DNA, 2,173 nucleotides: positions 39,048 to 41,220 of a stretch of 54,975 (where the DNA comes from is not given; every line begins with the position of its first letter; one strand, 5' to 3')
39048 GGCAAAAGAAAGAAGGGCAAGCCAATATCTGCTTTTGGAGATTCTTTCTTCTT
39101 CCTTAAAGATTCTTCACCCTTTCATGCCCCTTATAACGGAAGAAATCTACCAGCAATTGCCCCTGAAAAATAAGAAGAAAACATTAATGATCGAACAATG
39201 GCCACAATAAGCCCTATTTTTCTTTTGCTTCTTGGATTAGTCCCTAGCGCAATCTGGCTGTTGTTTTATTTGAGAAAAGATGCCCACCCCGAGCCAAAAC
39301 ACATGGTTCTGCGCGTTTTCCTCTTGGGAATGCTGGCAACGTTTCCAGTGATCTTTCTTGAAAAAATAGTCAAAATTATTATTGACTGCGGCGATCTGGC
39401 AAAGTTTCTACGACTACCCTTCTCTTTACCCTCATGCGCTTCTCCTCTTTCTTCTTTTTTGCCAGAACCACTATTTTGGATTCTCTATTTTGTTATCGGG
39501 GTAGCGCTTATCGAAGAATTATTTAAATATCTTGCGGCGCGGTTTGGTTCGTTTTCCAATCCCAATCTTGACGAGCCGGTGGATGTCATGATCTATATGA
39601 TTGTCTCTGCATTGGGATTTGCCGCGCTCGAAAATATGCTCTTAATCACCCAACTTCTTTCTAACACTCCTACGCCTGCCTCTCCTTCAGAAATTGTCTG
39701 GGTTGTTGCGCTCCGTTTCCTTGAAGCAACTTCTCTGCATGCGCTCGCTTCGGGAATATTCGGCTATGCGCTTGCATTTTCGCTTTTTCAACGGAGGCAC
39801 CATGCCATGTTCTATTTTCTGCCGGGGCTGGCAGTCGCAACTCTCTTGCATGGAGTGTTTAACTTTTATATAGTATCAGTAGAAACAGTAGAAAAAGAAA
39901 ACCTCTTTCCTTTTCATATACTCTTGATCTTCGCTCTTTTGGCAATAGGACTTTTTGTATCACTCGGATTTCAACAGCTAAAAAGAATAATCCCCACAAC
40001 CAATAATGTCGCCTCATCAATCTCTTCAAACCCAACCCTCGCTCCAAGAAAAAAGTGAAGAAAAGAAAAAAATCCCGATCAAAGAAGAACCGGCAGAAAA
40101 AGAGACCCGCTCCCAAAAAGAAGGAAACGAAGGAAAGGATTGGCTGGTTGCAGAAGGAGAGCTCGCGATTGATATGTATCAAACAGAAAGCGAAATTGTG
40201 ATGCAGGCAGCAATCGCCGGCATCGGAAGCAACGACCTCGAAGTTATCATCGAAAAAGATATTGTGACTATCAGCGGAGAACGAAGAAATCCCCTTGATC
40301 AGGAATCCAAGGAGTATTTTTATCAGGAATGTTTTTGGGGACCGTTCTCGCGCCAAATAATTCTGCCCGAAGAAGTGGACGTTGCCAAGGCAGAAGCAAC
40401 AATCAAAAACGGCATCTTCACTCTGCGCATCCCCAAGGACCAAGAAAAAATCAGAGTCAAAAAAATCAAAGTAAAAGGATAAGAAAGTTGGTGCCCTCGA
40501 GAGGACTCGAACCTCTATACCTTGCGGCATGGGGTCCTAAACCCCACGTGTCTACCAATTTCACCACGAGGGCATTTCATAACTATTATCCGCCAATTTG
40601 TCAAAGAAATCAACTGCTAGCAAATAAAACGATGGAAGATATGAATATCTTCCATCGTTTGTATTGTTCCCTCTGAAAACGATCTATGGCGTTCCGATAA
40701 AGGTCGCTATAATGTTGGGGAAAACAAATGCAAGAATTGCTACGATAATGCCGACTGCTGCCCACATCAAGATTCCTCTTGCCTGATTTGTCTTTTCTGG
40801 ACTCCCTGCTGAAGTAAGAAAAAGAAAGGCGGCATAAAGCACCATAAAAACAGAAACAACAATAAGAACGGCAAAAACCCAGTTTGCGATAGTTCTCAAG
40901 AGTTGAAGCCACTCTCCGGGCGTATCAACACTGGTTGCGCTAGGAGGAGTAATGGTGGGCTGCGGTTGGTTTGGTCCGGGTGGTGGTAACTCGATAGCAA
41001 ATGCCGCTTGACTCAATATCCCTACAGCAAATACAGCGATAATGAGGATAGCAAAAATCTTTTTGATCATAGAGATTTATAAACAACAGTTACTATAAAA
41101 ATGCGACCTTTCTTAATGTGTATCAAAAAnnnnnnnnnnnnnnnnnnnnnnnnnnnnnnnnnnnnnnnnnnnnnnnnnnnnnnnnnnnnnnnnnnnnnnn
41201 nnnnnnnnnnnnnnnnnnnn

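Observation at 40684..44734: GT39 protein mannosyltransferase nested among three VirB2/T4SS-pilin-like modules, one fused to a 635-aa Ig-repeat protein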

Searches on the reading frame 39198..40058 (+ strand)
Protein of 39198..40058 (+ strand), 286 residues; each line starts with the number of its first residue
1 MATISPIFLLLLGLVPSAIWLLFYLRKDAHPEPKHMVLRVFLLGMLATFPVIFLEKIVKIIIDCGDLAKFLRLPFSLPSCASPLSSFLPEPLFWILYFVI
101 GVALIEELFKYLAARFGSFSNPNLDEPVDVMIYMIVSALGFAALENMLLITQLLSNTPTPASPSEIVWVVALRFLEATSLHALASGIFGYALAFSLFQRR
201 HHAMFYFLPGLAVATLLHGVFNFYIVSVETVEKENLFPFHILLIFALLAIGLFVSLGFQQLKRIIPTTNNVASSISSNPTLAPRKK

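Call 3: search_protein_families(library=pfam, proteins=[window:39198-40058:+], max_evalue=0.1)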
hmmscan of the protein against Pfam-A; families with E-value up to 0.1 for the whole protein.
window:39198-40058:+ (286 aa): 2 families
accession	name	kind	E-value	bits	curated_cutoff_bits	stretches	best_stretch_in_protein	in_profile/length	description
PF13367.11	PrsW-protease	-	3.5e-28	98.9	23.5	1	32-248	1-193/196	PrsW family intramembrane metalloprotease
PF11361.13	DUF3159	-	0.0065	16.7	34.2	1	167-222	39-94/188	Protein of unknown function (DUF3159)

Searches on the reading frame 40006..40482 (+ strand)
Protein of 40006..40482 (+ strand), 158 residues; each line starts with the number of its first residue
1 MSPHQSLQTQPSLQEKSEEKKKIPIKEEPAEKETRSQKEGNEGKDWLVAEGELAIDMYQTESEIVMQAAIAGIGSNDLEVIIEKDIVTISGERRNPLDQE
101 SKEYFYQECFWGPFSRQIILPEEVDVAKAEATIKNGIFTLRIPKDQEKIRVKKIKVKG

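Call 3: search_protein_families(library=pfam, proteins=[window:40006-40482:+], max_evalue=0.1)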
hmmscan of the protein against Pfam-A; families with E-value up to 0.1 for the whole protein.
window:40006-40482:+ (158 aa): 1 family
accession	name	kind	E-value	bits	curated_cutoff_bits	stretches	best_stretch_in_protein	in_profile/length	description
PF00011.27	HSP20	-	3e-18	66.2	20.8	1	57-156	2-101/102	Hsp20/alpha crystallin family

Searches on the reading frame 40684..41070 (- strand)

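Call 3: search_protein_families(library=pfam, proteins=[window:40684-41070:-], max_evalue=0.1)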
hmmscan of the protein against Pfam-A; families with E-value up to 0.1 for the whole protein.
window:40684-41070:- (128 aa): 3 families
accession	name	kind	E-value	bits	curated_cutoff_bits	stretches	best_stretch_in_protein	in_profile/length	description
PF18895.5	T4SS_pilin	-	7e-10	39.3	26.6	1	56-117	7-67/71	Type IV secretion system pilin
PF25592.1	DUF7937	-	0.0027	17.1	31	1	37-116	122-193/402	Domain of unknown function (DUF7937)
PF20088.4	DUF6480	-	0.061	13.6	25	0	38-83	26-70/78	Family of unknown function (DUF6480)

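Call 4: search_protein_families(library=ncbifam, proteins=[window:40684-41070:-], max_evalue=0.1)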
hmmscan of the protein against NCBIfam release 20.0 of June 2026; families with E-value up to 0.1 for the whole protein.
window:40684-41070:- (128 aa): 3 families
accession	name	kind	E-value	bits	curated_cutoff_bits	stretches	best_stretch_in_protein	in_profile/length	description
NF045849.1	ICE_MMCAP2_0565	equivalog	4.6e-07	29.4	40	1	60-124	15-79/80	Mbov_0395 family pilin-like conjugal transfer protein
NF009523.0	PRK12884.1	equivalog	0.0011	18.2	269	1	55-114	217-275/279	prenyltransferase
NF006249.0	PRK08387.1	equivalog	0.0076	16.7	111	1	71-118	13-57/133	putative monovalent cation/H+ antiporter subunit B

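Call 68: search_protein_families(library=padloc, proteins=[window:40684-41070:-], max_evalue=0.01)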
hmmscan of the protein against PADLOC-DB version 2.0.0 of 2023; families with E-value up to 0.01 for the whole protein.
window:40684-41070:- (128 aa): 0 families
